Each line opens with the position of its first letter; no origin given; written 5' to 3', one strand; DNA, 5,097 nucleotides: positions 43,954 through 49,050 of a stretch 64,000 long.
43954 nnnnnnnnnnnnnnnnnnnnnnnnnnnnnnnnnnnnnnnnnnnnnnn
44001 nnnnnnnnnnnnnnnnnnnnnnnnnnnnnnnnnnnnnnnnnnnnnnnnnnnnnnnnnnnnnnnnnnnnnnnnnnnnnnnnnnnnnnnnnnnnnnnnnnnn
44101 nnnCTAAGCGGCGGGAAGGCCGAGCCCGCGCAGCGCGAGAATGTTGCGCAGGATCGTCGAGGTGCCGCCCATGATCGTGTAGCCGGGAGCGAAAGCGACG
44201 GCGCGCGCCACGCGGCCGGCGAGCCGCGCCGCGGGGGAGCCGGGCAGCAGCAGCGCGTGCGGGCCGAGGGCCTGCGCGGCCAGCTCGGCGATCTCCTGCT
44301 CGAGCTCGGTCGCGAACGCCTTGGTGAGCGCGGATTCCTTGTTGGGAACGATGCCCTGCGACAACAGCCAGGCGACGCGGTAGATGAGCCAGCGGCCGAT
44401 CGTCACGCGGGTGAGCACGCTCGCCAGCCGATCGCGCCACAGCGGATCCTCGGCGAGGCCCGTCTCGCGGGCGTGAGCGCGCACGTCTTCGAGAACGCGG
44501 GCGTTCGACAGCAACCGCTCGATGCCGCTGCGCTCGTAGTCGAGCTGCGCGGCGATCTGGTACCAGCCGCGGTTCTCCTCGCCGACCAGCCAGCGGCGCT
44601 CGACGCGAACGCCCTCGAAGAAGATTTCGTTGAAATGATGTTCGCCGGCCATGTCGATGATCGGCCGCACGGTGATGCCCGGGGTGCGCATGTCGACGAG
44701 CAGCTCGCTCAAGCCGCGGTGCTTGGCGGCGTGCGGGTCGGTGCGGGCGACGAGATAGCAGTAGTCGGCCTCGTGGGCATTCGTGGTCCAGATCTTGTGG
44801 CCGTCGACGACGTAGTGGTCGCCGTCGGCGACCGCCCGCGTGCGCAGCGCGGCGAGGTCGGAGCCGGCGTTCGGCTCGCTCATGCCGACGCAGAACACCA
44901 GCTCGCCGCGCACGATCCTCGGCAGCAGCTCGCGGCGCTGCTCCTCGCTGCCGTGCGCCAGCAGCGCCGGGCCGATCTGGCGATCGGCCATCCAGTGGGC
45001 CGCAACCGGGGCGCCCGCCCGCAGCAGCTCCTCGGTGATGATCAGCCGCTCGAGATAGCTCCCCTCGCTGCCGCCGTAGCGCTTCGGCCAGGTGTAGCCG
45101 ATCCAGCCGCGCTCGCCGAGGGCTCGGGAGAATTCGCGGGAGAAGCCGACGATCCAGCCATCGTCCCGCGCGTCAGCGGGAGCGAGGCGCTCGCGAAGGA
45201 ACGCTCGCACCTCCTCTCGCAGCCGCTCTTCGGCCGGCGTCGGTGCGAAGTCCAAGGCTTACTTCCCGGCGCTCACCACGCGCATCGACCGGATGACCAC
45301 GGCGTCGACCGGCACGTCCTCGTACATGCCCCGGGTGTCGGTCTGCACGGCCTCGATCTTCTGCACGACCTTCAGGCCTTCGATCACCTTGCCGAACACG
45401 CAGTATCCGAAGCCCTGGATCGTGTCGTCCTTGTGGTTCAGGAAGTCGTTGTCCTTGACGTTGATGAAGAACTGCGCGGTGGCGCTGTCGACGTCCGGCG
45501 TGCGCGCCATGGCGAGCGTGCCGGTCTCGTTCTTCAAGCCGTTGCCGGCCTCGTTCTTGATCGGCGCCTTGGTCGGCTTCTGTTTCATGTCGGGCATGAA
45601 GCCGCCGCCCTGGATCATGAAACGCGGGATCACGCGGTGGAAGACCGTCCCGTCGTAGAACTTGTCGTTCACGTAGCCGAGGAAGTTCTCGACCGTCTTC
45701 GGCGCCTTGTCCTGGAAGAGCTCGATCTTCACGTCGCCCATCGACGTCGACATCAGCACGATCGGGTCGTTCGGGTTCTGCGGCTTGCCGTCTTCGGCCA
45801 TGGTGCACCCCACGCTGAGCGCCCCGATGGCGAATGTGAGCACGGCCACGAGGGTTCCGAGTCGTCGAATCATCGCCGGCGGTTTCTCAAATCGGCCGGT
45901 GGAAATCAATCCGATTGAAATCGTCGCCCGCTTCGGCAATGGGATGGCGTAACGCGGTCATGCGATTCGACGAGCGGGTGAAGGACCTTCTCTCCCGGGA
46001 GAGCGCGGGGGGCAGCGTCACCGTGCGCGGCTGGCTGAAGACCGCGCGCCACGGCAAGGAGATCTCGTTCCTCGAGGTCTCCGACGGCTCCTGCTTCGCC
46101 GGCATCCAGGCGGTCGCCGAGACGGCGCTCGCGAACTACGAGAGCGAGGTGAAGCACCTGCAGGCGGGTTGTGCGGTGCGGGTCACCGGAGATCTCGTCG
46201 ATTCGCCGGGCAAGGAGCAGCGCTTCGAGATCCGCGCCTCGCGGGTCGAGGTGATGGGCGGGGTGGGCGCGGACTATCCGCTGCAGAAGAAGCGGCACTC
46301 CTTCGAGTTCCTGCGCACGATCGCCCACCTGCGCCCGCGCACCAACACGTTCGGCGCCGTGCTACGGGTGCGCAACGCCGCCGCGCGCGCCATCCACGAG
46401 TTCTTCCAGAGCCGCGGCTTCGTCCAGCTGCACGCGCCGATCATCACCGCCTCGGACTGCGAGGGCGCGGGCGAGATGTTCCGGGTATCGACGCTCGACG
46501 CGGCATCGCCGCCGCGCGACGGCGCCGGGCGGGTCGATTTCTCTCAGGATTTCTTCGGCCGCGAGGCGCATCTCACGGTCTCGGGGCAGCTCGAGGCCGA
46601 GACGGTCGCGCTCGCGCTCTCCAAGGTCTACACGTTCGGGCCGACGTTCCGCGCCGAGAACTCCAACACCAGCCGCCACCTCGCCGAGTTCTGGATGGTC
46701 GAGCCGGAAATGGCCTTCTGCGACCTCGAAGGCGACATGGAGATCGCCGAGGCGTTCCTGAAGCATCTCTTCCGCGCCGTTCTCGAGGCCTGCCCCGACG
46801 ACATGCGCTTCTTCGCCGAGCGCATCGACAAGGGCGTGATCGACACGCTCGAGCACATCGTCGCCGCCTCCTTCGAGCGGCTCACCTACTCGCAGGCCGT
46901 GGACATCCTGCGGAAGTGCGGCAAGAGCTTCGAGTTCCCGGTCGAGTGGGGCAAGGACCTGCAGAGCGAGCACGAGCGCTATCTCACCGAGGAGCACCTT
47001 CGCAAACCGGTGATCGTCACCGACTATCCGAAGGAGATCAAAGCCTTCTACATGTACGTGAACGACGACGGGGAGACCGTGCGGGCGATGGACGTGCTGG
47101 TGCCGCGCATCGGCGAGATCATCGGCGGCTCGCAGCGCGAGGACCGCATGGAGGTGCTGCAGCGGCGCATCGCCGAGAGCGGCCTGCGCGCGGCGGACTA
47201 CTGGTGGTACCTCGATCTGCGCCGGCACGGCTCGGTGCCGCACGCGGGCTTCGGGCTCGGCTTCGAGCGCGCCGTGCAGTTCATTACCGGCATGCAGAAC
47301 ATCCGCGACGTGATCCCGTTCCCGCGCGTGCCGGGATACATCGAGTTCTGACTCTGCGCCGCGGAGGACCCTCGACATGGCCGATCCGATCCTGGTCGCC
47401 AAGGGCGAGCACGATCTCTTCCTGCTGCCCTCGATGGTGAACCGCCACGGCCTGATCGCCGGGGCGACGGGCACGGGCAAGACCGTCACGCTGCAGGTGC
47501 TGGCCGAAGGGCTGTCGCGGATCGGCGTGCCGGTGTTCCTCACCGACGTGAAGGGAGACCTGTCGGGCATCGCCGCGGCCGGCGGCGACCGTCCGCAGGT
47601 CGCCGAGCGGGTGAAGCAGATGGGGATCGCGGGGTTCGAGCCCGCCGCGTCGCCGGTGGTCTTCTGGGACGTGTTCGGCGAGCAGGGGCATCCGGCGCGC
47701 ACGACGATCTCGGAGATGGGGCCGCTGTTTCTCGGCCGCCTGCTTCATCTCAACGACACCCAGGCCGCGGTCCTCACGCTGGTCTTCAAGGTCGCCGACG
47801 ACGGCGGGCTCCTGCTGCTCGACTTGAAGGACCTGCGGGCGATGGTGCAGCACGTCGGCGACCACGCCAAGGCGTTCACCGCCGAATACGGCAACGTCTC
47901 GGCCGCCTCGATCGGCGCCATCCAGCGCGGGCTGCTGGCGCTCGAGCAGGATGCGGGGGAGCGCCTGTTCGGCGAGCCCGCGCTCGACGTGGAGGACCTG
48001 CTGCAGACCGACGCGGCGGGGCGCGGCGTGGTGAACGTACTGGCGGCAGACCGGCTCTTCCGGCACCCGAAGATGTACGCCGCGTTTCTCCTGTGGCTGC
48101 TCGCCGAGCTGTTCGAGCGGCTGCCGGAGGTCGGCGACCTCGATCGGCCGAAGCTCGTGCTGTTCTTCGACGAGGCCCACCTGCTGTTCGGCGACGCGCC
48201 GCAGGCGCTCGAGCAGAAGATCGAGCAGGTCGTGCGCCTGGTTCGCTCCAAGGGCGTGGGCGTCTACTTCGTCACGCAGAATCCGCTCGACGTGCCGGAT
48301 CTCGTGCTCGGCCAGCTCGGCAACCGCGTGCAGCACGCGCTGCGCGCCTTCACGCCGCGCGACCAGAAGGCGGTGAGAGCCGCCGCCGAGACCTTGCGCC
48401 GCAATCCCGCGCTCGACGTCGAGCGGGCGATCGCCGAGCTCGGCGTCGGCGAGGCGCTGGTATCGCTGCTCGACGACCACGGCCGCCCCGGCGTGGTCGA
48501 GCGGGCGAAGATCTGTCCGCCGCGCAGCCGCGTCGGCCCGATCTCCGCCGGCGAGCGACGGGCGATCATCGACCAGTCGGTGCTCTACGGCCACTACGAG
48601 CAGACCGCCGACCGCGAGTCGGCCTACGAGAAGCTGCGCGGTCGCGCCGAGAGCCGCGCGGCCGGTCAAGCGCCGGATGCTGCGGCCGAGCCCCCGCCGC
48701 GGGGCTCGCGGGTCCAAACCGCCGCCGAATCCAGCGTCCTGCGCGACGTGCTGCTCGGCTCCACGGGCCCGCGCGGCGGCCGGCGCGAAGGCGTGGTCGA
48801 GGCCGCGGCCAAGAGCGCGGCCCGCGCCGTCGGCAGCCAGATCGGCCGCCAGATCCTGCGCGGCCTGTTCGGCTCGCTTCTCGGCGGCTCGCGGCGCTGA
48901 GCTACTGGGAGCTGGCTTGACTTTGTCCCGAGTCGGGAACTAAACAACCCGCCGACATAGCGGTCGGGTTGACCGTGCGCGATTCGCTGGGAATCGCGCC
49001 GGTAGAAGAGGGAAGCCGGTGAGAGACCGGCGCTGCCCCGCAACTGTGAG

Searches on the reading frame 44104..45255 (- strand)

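Call 60: search_protein_families(library=pfam, proteins=[window:44104-45255:-], max_evalue=0.001)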
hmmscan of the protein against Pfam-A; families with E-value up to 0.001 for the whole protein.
window:44104-45255:- (383 aa): 3 families
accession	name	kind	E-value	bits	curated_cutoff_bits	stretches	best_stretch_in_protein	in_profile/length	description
PF02771.21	Acyl-CoA_dh_N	-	8.3e-27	94.2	22.9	1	6-118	1-113/113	Acyl-CoA dehydrogenase, N-terminal domain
PF00441.29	Acyl-CoA_dh_1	-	2.6e-23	83.3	22.4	1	228-376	1-148/150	Acyl-CoA dehydrogenase, C-terminal domain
PF02770.24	Acyl-CoA_dh_M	-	1.6e-22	79.9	33.3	1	122-215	1-96/97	Acyl-CoA dehydrogenase, middle domain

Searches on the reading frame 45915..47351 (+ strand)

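Call 60: search_protein_families(library=pfam, proteins=[window:45915-47351:+], max_evalue=0.001)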
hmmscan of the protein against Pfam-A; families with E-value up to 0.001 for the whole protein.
window:45915-47351:+ (478 aa): 2 families
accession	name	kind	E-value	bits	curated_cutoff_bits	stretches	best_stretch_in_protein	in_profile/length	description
PF00152.25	tRNA-synt_2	-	3.5e-65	220.5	25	1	137-472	9-307/308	tRNA synthetases class II (D, K and N)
PF01336.31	tRNA_anti-codon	-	1.5e-12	47.7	27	1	35-113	1-74/75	OB-fold nucleic acid binding domain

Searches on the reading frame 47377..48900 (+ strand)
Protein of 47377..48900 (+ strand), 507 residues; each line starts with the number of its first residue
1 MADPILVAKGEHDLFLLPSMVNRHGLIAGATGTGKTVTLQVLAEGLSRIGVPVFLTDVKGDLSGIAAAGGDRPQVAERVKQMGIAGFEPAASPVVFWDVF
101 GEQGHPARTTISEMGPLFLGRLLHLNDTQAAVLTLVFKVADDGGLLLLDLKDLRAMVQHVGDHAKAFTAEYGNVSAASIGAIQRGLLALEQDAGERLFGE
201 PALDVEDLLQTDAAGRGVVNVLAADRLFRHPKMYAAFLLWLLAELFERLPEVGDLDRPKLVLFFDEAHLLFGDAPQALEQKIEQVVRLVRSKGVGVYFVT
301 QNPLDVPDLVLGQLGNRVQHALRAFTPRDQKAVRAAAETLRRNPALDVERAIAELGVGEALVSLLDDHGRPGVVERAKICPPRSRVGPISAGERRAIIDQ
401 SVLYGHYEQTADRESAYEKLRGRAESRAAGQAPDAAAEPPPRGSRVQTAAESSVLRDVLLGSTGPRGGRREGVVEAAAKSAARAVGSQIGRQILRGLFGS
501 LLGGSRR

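Call 60: search_protein_families(library=pfam, proteins=[window:47377-48900:+], max_evalue=0.001)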
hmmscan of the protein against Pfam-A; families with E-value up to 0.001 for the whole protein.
window:47377-48900:+ (507 aa): 5 families
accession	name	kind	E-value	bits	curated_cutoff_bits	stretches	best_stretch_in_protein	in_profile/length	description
PF05872.18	HerA_C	-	4.5e-224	745.2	22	1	9-507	8-502/502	Helicase HerA-like C-terminal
PF01935.23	DUF87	-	6.1e-08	33.5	23.2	1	18-81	19-78/220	Helicase HerA, central domain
PF13401.12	AAA_22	-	0.0001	23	27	0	23-51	6-34/130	AAA domain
PF01580.24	FtsK_SpoIIIE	-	0.00027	20.9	24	1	21-42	39-59/221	FtsK/SpoIIIE family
PF12846.13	AAA_10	-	0.00081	19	27.5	0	261-328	243-304/362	AAA-like domain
